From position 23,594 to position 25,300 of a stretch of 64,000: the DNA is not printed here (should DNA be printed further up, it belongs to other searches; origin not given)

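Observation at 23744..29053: Secreted MAM-domain + copper amine oxidase fusion with intact TPQ catalytic machinery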

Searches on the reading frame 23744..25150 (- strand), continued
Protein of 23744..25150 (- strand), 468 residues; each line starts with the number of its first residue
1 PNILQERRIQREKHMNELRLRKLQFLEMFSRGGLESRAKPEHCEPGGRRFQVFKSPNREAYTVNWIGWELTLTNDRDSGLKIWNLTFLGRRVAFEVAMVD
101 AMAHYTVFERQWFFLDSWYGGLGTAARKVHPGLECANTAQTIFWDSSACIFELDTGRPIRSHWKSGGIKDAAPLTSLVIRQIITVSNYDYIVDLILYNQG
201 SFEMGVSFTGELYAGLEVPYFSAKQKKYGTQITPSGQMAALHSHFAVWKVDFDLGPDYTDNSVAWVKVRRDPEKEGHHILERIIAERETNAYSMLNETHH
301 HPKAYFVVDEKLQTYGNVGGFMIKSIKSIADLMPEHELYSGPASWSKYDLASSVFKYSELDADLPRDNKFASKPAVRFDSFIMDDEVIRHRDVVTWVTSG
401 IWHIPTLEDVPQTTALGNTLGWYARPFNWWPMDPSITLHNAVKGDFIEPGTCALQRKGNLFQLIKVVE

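Call 65: search_protein_families(library=pfam, proteins=[P0048, P0056, P0076, P0079, P0080, P0101, P0117, P0118, P0150, P0164], max_evalue=0.001)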
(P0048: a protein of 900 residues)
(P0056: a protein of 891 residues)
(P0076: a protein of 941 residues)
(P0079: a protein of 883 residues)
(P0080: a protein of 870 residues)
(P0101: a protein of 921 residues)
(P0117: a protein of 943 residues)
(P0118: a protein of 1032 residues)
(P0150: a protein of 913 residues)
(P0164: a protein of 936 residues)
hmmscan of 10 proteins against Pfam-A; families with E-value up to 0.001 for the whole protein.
P0048 (900 aa): 4 families
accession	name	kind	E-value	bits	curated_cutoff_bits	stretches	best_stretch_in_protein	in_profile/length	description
PF01179.26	Cu_amine_oxid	-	2.3e-104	350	27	1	435-846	2-407/407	Copper amine oxidase, enzyme domain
PF02727.21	Cu_amine_oxidN2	-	1.8e-08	35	21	1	198-260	20-82/87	Copper amine oxidase, N2 domain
PF02728.21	Cu_amine_oxidN3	-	8.4e-07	29.7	22.6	1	316-381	30-98/100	Copper amine oxidase, N3 domain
PF09248.15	DUF1965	-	1e-05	25.6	23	1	355-416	5-65/69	Domain of unknown function (DUF1965)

P0056 (891 aa): 3 families
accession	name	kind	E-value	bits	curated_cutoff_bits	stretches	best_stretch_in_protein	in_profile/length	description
PF01179.26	Cu_amine_oxid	-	5.8e-104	348.7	27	1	347-756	2-407/407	Copper amine oxidase, enzyme domain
PF02727.21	Cu_amine_oxidN2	-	1e-09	38.9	21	1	90-171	2-83/87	Copper amine oxidase, N2 domain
PF02728.21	Cu_amine_oxidN3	-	1.6e-05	25.6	22.6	1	233-295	34-99/100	Copper amine oxidase, N3 domain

P0076 (941 aa): 1 family
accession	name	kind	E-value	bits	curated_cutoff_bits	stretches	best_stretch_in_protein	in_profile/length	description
PF01179.26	Cu_amine_oxid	-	1.6e-99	334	27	1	487-912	2-407/407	Copper amine oxidase, enzyme domain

P0079 (883 aa): 1 family
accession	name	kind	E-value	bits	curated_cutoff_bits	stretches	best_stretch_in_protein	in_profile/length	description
PF01179.26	Cu_amine_oxid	-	1.9e-85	287.6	27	1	440-837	3-407/407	Copper amine oxidase, enzyme domain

P0080 (870 aa): 2 families
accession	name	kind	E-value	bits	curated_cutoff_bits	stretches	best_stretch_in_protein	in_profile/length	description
PF01179.26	Cu_amine_oxid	-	8.3e-104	348.1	27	1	412-821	2-406/407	Copper amine oxidase, enzyme domain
PF02727.21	Cu_amine_oxidN2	-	9.8e-09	35.8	21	1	159-242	2-86/87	Copper amine oxidase, N2 domain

P0101 (921 aa): 1 family
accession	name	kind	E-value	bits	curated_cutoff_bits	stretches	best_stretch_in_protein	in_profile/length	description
PF01179.26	Cu_amine_oxid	-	8.6e-93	311.9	27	2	387-621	3-230/407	Copper amine oxidase, enzyme domain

P0117 (943 aa): 2 families
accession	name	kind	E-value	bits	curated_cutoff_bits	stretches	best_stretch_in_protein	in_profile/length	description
PF01179.26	Cu_amine_oxid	-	4.1e-72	243.8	27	1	501-926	2-405/407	Copper amine oxidase, enzyme domain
PF02727.21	Cu_amine_oxidN2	-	0.00018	22.1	21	1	259-311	31-85/87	Copper amine oxidase, N2 domain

P0118 (1032 aa): 2 families
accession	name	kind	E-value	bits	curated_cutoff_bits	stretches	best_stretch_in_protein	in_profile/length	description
PF01179.26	Cu_amine_oxid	-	2.9e-88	296.9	27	1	537-1000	4-403/407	Copper amine oxidase, enzyme domain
PF02727.21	Cu_amine_oxidN2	-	2.4e-06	28.1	21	0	65-102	13-50/87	Copper amine oxidase, N2 domain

P0150 (913 aa): 1 family
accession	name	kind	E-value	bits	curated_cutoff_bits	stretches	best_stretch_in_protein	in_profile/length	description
PF01179.26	Cu_amine_oxid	-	2e-83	281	27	1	480-892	2-406/407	Copper amine oxidase, enzyme domain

P0164 (936 aa): 2 families
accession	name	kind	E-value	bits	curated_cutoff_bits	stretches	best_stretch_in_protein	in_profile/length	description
PF01179.26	Cu_amine_oxid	-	2.9e-93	313.4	27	1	484-901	3-404/407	Copper amine oxidase, enzyme domain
PF02727.21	Cu_amine_oxidN2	-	0.00099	19.7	21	0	225-298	2-75/87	Copper amine oxidase, N2 domain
